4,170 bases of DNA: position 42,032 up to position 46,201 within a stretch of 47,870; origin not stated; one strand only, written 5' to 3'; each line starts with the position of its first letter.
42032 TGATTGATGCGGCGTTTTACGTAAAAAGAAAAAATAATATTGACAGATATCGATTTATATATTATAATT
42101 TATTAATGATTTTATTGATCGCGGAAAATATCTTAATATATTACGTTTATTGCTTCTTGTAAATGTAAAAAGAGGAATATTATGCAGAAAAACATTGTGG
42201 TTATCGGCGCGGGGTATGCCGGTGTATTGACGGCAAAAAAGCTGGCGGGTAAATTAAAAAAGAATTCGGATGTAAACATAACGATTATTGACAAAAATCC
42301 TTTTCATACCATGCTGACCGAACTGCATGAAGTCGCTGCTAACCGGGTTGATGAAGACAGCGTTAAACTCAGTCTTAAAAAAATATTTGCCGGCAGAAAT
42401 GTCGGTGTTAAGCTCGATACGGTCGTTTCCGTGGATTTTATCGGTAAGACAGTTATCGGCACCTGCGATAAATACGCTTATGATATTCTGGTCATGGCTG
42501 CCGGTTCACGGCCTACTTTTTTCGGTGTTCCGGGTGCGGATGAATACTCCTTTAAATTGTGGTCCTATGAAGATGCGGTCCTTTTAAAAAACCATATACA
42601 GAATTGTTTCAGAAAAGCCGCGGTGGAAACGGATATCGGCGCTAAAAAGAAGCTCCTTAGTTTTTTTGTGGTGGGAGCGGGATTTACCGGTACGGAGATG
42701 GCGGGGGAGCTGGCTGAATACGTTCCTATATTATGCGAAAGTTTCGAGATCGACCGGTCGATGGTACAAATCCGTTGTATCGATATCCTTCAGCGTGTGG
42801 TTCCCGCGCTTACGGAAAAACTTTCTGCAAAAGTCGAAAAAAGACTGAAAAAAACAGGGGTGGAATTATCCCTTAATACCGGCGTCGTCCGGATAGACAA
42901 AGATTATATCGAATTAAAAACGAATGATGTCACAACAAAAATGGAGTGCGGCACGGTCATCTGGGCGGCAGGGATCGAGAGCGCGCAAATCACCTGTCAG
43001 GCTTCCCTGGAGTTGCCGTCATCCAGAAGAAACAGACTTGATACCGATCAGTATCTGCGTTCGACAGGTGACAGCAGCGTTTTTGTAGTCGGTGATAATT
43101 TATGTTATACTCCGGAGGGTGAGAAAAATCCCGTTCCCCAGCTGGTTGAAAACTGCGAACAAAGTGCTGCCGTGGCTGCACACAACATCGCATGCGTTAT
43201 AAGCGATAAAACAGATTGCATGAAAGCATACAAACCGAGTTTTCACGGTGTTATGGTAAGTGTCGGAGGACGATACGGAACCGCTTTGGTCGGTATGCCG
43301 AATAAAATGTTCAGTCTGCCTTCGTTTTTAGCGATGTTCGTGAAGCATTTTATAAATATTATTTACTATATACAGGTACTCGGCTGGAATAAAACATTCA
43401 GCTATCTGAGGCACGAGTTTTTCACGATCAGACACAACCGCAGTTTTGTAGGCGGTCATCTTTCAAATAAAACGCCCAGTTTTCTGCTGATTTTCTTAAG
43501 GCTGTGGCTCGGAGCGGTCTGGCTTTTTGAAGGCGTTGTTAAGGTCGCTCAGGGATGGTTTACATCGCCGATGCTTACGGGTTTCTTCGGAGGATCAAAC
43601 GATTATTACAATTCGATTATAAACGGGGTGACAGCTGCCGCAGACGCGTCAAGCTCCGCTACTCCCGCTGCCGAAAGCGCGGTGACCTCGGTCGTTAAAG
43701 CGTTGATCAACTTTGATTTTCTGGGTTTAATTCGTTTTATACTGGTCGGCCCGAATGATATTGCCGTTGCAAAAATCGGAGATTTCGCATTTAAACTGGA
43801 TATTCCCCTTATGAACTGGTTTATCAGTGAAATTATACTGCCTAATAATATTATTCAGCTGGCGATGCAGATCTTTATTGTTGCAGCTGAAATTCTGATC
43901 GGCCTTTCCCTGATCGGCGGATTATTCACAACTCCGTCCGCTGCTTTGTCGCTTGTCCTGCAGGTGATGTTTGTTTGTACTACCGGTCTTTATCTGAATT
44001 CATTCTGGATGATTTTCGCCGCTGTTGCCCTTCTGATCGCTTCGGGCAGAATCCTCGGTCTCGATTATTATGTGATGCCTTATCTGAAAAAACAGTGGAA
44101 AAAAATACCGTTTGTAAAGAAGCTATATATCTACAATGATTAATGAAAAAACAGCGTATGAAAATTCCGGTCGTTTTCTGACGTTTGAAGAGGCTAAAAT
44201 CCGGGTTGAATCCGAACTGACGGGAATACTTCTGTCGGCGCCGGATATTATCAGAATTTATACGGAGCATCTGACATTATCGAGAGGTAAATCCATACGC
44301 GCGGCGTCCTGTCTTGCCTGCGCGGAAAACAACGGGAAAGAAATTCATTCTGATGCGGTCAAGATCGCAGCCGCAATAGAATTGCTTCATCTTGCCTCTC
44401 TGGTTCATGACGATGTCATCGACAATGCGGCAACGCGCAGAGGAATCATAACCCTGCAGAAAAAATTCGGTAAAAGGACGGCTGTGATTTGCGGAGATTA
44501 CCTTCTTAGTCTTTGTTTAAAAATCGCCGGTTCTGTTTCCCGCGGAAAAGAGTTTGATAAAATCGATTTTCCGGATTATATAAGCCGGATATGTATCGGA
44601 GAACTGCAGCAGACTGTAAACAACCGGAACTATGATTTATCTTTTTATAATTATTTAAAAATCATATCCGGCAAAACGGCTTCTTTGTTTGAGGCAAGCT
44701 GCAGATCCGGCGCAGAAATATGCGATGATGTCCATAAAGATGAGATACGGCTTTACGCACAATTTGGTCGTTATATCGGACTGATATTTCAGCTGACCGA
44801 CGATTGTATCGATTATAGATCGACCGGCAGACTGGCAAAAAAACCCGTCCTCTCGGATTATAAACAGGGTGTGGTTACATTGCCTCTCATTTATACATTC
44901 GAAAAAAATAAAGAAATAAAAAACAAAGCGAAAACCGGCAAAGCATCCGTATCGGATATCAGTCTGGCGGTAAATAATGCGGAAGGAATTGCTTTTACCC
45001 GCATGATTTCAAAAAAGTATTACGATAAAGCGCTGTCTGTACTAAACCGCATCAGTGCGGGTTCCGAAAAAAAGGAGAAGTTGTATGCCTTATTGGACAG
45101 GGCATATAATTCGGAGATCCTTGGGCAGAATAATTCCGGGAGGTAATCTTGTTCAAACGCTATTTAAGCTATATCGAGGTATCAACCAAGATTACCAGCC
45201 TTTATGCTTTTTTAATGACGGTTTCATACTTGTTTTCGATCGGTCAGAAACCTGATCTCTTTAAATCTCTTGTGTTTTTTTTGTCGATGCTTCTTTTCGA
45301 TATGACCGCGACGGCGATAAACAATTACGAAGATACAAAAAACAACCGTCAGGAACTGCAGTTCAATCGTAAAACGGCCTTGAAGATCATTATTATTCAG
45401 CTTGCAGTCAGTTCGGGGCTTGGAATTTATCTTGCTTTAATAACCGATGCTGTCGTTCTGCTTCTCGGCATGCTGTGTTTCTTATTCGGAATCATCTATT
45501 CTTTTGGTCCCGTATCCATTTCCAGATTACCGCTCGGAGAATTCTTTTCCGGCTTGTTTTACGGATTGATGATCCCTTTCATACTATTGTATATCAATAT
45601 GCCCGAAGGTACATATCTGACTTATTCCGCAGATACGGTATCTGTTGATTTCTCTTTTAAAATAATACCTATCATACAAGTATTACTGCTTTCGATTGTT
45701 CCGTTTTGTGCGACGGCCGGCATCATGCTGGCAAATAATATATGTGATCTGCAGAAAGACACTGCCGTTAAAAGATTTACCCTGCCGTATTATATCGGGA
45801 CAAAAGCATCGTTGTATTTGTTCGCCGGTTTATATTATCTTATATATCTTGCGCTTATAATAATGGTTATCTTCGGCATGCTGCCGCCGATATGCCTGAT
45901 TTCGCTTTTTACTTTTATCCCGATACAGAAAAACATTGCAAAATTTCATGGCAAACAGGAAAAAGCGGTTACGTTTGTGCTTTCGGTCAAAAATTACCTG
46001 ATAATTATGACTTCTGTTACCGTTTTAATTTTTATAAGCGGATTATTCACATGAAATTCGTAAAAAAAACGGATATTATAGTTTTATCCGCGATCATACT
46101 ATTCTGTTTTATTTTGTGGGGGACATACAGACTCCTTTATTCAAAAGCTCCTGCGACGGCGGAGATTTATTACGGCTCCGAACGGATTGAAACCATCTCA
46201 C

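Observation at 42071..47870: Six-gene operon resembling a rearranged flavin-based extracellular electron transfer (EET) module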

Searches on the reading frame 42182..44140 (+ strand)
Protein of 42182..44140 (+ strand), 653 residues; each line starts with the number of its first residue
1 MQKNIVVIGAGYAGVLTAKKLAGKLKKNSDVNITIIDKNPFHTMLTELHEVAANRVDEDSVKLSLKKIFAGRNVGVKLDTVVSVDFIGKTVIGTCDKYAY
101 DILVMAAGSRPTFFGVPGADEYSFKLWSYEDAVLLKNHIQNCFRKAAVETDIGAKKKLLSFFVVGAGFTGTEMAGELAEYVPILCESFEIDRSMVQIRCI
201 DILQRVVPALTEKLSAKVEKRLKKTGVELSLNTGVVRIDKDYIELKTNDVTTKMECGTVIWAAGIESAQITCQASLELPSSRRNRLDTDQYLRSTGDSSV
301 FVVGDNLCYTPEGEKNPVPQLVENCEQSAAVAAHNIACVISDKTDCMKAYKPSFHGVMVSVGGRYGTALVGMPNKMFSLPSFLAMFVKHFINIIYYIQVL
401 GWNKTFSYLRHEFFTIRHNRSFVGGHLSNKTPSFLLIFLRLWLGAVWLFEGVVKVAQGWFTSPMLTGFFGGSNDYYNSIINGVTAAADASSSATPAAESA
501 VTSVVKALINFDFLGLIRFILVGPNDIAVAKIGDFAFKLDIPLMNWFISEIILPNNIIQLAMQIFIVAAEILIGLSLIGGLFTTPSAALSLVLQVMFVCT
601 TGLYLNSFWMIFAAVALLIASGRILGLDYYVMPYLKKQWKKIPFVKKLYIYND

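Call 9: search_protein_families(library=pfam, proteins=[window:42182-44140:+], max_evalue=0.01)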
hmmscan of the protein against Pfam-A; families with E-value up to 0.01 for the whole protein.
window:42182-44140:+ (653 aa): 7 families
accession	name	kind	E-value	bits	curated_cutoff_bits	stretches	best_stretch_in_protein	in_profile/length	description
PF07992.20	Pyr_redox_2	-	2.8e-39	135.7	26.1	1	4-328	2-290/291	Pyridine nucleotide-disulphide oxidoreductase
PF00070.33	Pyr_redox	-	4.4e-10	40.4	22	1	162-241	3-69/82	Pyridine nucleotide-disulphide oxidoreductase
PF01266.30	DAO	-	3.6e-07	30.5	27.9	0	5-40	2-32/353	FAD dependent oxidoreductase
PF13454.12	NAD_binding_9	-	2.6e-05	24.7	21.8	1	6-42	1-36/155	FAD-NAD(P)-binding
PF03486.20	HI0933_like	-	0.00089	19.2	50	0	4-39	2-32/244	HI0933-like protein Rossmann domain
PF13450.12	NAD_binding_8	-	0.0011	19.7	21.9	0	7-40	1-29/68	NAD(P)-binding Rossmann-like domain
PF03435.24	Sacchrp_dh_NADP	-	0.0034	18.2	25.1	0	5-75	1-70/129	Saccharopine dehydrogenase NADP binding domain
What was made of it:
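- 42182..44143 (+): g1: Ndh2-type NADH dehydrogenase (653 aa) with a C-terminal membrane domain. Pyr_redox_2 on residues 4-328 (call 9).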

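Call 10: search_protein_families(library=ncbifam, proteins=[window:42182-44140:+], max_evalue=0.01)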
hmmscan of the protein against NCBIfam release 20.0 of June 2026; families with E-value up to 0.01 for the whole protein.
window:42182-44140:+ (653 aa): 26 families (the best 25 are shown)
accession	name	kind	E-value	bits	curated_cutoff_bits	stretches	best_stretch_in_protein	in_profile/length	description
TIGR03169.1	Nterm_to_SelD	hypoth_equivalog_domain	4e-22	79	310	1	4-307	1-282/365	pyridine nucleotide-disulfide oxidoreductase family protein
NF046103.1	NOXase_Strep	equivalog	8.9e-17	61.2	600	1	5-338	2-313/442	H2O-forming NADH oxidase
NF003437.0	PRK04965.1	equivalog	2.5e-16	59.7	392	1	1-314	1-280/378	NADH:flavorubredoxin reductase NorW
NF049943.1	SQR_III_seleno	exception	4.6e-14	52.1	525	1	3-141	1-142/406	type III sulfide quinone reductase, selenoprotein subtype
TIGR02374.1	nitri_red_nirB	equivalog_domain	3.1e-12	45.8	578.35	1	5-306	1-277/794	nitrite reductase large subunit NirB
TIGR03385.1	CoA_CoA_reduc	equivalog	4.3e-12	45.5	578.8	1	5-337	2-314/439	CoA-disulfide reductase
TIGR01350.1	lipoamide_DH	equivalog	2.8e-11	42.8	408.8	1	149-336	161-329/461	dihydrolipoyl dehydrogenase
NF007123.0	PRK09564.1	equivalog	7.7e-09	34.7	458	2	97-306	101-283/444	CoA-disulfide reductase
NF042949.2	3PPDioc_HcaD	equivalog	9.7e-09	34.4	450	1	3-337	2-306/386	3-phenylpropionate/cinnamic acid dioxygenase ferredoxin--NAD(+) reductase subunit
NF041087.1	bile_acid_BaiCD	equivalog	1.5e-07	30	825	1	2-270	380-602/642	bile acid Fe-S flavoenzyme BaiCD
NF045599.1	bili_reduct_long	exception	8.8e-07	27.5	750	1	2-272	381-606/641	bilirubin reductase, long form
NF045765.1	PhenlGlyoxDHPadH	equivalog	3.8e-06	26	475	1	6-265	6-239/416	NADH-dependent phenylglyoxylate dehydrogenase subunit epsilon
TIGR01421.1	gluta_reduc_1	equivalog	8.8e-06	25.2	556.15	1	162-306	170-304/450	glutathione-disulfide reductase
NF004943.0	PRK06292.2-1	equivalog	2.1e-05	23.5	432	1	161-306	174-307/456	dihydrolipoyl dehydrogenase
NF004945.0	PRK06292.2-3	equivalog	2.3e-05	23.5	494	0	198-305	198-303/457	dihydrolipoyl dehydrogenase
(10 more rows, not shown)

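Call 39: find_related_loci(query=window:42182-44140:+, collection=genome_contigs, flank=8000)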
Query window:42182-44140:+ (653 aa) in genome_contigs; peptide patterns used: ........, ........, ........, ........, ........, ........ (x = any residue, [..] = any of these).
374 stretches matched a pattern; 346 encode a relative of the query (tblastn E <= 1e-3); the best 80 are kept; 80 distinct loci.
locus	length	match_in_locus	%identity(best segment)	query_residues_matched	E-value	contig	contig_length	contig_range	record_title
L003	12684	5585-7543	72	1-653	0e+0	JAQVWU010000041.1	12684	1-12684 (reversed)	MAG: Eubacteriales bacterium isolate STF2_11 NODE_14086_length_12684_cov_2.444533_Sandtown_F2, whole genome shotgun sequ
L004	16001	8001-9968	68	9-653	0e+0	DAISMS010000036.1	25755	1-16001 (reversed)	MAG TPA_asm: Clostridiales bacterium isolate CTOTU40530 NODE_1522_length_25755_cov_4.872879, whole genome shotgun sequen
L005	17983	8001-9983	66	1-653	0e+0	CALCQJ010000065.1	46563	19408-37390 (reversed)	MAG TPA_asm: uncultured Clostridia bacterium isolate SRR1562005_bin.138_CONCOCT_v1.1_MAG genome assembly, contig: ERZ724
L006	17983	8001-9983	67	1-653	0e+0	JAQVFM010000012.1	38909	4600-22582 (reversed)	MAG: Oscillospiraceae bacterium isolate STE_159 NODE_1891_length_38909_cov_5.797071_Sandtown_E, whole genome shotgun seq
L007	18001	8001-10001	66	1-653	0e+0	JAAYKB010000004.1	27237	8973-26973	MAG: Clostridiales bacterium isolate AS10tlH2TH_371 4331_AS10, whole genome shotgun sequence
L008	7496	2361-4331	68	1-653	0e+0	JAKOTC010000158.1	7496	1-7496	MAG: Bacillota bacterium isolate all_metabat.36_sub k201_1234051, whole genome shotgun sequence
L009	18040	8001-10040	64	1-653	0e+0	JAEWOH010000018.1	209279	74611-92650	MAG: Bacillota bacterium isolate OH_SBlB_54 k127_392875, whole genome shotgun sequence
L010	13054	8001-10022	64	3-653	0e+0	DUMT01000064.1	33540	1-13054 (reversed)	MAG TPA_asm: Clostridiales bacterium isolate AS04akNAM_92 14252_AS04, whole genome shotgun sequence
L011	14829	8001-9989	66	1-653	0e+0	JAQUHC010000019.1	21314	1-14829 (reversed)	MAG: Oscillospiraceae bacterium isolate STCSWMC_28 NODE_6019_length_21314_cov_3.211262_ST_CSWMC, whole genome shotgun se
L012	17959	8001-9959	64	1-653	0e+0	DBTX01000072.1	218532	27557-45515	MAG TPA_asm: Hungateiclostridiaceae bacterium UBA1305 UBA1305_contig_7258, whole genome shotgun sequence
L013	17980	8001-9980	66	1-653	0e+0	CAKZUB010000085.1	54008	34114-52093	MAG: uncultured Clostridia bacterium isolate S1_Bin_METABAT__240_1 genome assembly, contig: c_000000714942, whole genome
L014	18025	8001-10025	63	1-653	0e+0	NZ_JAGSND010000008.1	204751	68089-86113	Sinanaerobacter chloroacetimidivorans strain BAD-6 LB-6_scaffold8, whole genome shotgun sequence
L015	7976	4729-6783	62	1-653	0e+0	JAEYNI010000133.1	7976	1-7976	MAG: Bacillota bacterium isolate OH_CBB_105 k127_1560636, whole genome shotgun sequence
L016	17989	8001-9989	63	1-653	0e+0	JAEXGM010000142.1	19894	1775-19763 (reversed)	MAG: Bacillota bacterium isolate OH_HBB_66 k127_501996, whole genome shotgun sequence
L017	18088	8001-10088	63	1-653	0e+0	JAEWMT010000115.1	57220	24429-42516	MAG: Bacillota bacterium isolate OH_PDB_144 k127_334941, whole genome shotgun sequence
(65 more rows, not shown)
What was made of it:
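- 42182..44143 (+): Homologues at 59-72% identity over the full length (nearly all covering residues 1-653) in 80 Clostridial genomes (call 39).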

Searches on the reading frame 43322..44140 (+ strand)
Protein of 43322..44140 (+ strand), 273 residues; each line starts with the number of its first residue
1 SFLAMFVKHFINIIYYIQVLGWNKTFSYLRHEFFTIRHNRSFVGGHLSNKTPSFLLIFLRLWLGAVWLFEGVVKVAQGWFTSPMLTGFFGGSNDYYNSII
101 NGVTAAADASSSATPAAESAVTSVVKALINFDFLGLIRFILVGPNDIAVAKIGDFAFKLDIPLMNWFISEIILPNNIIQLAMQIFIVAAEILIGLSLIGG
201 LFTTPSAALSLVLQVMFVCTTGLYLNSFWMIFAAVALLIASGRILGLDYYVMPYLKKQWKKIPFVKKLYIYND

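Call 52: search_protein_families(library=pfam, proteins=[window:43322-44140:+], max_evalue=1)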
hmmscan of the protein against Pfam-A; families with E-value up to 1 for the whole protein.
window:43322-44140:+ (273 aa): 3 families
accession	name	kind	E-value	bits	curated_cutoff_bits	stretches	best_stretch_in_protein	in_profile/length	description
PF04173.18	DoxD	-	0.0027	18.1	22.7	1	164-266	50-160/167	TQO small subunit DoxD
PF07681.17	DoxX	-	0.068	14.2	23.6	1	181-216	43-78/85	DoxX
PF07291.16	MauE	-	0.14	12.9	27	1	170-225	36-91/128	Methylamine utilisation protein MauE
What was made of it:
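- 43322..44140 (+): C-terminal DoxX/DoxD-like polytopic membrane domain of g1 (aa 381-653). Weak DoxD match, E 0.0027 (call 52).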

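Call 58: search_protein_families(library=pfam, alignment_id=A4, max_evalue=0.1)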
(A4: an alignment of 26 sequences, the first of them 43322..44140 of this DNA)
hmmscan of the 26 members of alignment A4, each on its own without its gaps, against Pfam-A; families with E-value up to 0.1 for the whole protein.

A. member 1, window:43322-44140:+ (273 aa): 2 families
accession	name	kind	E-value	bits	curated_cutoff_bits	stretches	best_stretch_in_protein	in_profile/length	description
PF04173.18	DoxD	-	0.0027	18.1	22.7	1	164-266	50-160/167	TQO small subunit DoxD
PF07681.17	DoxX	-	0.068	14.2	23.6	0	181-216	43-78/85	DoxX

B. families by the number of members that match (of 26 scanned): 6 families
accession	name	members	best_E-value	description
PF07291.16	MauE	17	0.00017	Methylamine utilisation protein MauE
PF07681.17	DoxX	15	0.001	DoxX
PF04173.18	DoxD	12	0.00021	TQO small subunit DoxD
PF20211.3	DUF6571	2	0.018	Family of unknown function (DUF6571)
PF15879.10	MWFE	2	0.05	NADH-ubiquinone oxidoreductase MWFE subunit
PF04205.19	FMN_bind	1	0.027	FMN-binding domain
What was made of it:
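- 43322..44140 (+): Of 26 family members, 17 hit MauE, 15 DoxX and 12 DoxD (call 58).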

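Call 59: search_solved_structures(query=A4, max_evalue=1, show_alignments=1)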
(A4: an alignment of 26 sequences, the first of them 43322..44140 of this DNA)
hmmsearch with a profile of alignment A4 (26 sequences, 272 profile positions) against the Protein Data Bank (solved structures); distinct sequences matched with E-value up to 1: 0.
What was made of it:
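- Tried and rejected: No hits (call 59).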

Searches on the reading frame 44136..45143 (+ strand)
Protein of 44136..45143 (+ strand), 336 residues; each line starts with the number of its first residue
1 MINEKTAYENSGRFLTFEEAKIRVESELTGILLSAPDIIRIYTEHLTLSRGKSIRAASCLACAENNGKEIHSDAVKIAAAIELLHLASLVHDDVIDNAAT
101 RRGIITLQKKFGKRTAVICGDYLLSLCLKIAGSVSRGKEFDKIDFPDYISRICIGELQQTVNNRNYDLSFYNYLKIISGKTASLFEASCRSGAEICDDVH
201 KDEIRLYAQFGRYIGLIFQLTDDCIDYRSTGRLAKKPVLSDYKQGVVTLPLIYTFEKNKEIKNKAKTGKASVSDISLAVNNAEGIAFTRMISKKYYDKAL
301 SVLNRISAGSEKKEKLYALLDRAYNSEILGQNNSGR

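Call 9: search_protein_families(library=pfam, proteins=[window:44136-45143:+], max_evalue=0.01)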
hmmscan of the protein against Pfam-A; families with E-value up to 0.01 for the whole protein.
window:44136-45143:+ (336 aa): 1 family
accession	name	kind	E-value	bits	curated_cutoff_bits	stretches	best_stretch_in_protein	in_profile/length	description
PF00348.22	polyprenyl_synt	-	8.5e-55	186.1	27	1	42-276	7-245/251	Polyprenyl synthetase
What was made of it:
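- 44136..45146 (+): g2: DmkB-like long-chain polyprenyl diphosphate synthase. DDVID at 44409-44423 and DDCID at 44799-44813. polyprenyl_synt, 8.5e-55 (call 9).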

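Call 10: search_protein_families(library=ncbifam, proteins=[window:44136-45143:+], max_evalue=0.01)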
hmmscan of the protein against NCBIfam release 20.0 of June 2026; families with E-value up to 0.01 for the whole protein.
window:44136-45143:+ (336 aa): 16 families
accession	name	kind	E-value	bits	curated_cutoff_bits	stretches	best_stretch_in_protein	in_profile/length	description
NF045628.1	HxpDPsynlarge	equivalog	1.5e-56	191.7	500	1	22-322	6-305/311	hexaprenyl-diphosphate synthase large subunit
TIGR02748.1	GerC3_HepT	equivalog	6.5e-54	183.2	456.55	1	23-314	15-306/319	heptaprenyl diphosphate synthase component II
TIGR02749.1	prenyl_cyano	equivalog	5.1e-44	150.6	383.2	1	23-316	16-310/322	solanesyl diphosphate synthase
NF041169.1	f2_encap_cargo4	exception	9.2e-44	150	450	1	48-321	47-327/334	family 2 encapsulin nanocompartment cargo protein polyprenyl transferase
NF040698.1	IdsA_Meth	equivalog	1.8e-39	135.9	468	1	26-321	16-321/328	short chain isoprenyl diphosphate synthase IdsA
NF008140.0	PRK10888.1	equivalog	9.3e-37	127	412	1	49-317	42-312/323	octaprenyl diphosphate synthase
NF045549.1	GGPPsyn_IdsB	equivalog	8.9e-35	120.3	475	1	49-278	63-297/346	geranylgeranyl diphosphate synthase IdsB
NF041003.1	GGPP_syn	equivalog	3.2e-34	118.5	500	1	23-316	12-313/326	geranylgeranyl diphosphate synthase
NF042417.1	NPPPS_Mycobact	equivalog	4e-32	111.6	600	1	19-321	24-328/335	nonaprenyl/(2E,6E)-farnesyl/geranylgeranyl diphosphat synthase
NF045485.1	FPPsyn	subfamily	2.1e-30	105.8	275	1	23-276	7-270/288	farnesyl diphosphate synthase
NF045685.1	GGPPSynCrtE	equivalog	1.2e-24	86.9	460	1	18-267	8-266/293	geranylgeranyl diphosphate synthase CrtE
NF040627.1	GFPS_Meth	equivalog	1.7e-23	83.5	600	1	41-282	30-254/285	geranylfarnesyl diphosphate synthase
NF040936.1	hexpp_archaea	equivalog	1.4e-18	67.2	400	1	47-229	37-207/275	hexaprenyl pyrophosphate synthase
NF040789.2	gerfarn_diphsyn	equivalog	4.4e-16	59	560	1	71-304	81-322/345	geranylfarnesyl diphosphate synthase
NF007877.0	PRK10581.1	equivalog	2.7e-15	56.3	321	1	77-265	69-270/299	(2E,6E)-farnesyl diphosphate synthase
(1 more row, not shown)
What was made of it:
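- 44136..45146 (+): Closest NCBIfam models are hexaprenyl and heptaprenyl synthases, below their cut-offs (call 10).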

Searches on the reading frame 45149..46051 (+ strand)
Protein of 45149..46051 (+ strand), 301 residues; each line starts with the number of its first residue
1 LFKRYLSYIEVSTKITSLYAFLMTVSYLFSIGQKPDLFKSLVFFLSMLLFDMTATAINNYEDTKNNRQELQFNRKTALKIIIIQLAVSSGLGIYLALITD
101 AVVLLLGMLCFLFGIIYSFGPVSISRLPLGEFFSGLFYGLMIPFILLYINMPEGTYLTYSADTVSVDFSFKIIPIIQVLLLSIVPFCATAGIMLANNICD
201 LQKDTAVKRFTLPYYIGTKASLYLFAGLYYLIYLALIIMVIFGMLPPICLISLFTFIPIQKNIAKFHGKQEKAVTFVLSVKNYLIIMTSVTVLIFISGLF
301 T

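Call 9: search_protein_families(library=pfam, proteins=[window:45149-46051:+], max_evalue=0.01)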
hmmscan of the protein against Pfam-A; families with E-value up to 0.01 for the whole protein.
window:45149-46051:+ (301 aa): 1 family
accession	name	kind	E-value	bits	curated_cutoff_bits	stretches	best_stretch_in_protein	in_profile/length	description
PF01040.23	UbiA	-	1.9e-17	63.9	34.2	1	22-256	4-221/250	UbiA prenyltransferase family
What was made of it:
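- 45149..46054 (+): g3: DmkA-like DHNA polyprenyltransferase (UbiA family). UbiA, 1.9e-17 (call 9).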

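Call 10: search_protein_families(library=ncbifam, proteins=[window:45149-46051:+], max_evalue=0.01)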
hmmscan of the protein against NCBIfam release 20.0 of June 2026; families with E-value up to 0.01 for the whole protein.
window:45149-46051:+ (301 aa): 6 families
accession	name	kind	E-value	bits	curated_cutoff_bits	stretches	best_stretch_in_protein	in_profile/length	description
NF004752.0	PRK06080.1-4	subfamily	2.2e-70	237.7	289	1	2-298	3-297/300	1,4-dihydroxy-2-naphthoate polyprenyltransferase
NF009926.0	PRK13387.1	equivalog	1.8e-62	211.3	316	1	3-299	4-312/317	1,4-dihydroxy-2-naphthoate polyprenyltransferase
NF004749.0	PRK06080.1-1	equivalog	1.5e-21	76.9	277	1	73-291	101-298/311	1,4-dihydroxy-2-naphthoate polyprenyltransferase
NF004751.0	PRK06080.1-3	equivalog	4e-18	66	264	1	76-292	94-289/296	1,4-dihydroxy-2-naphthoate polyprenyltransferase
NF004753.0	PRK06080.1-5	equivalog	4.2e-15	55.7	555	1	75-268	100-274/312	1,4-dihydroxy-2-naphthoate polyprenyltransferase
TIGR02235.1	menA_cyano-plnt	equivalog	0.00037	19.9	225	1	81-266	84-250/285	2-carboxy-1,4-naphthoquinone phytyltransferase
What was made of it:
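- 45149..46054 (+): NF004752, 237.7 bits against a cut-off of 289 (call 10).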
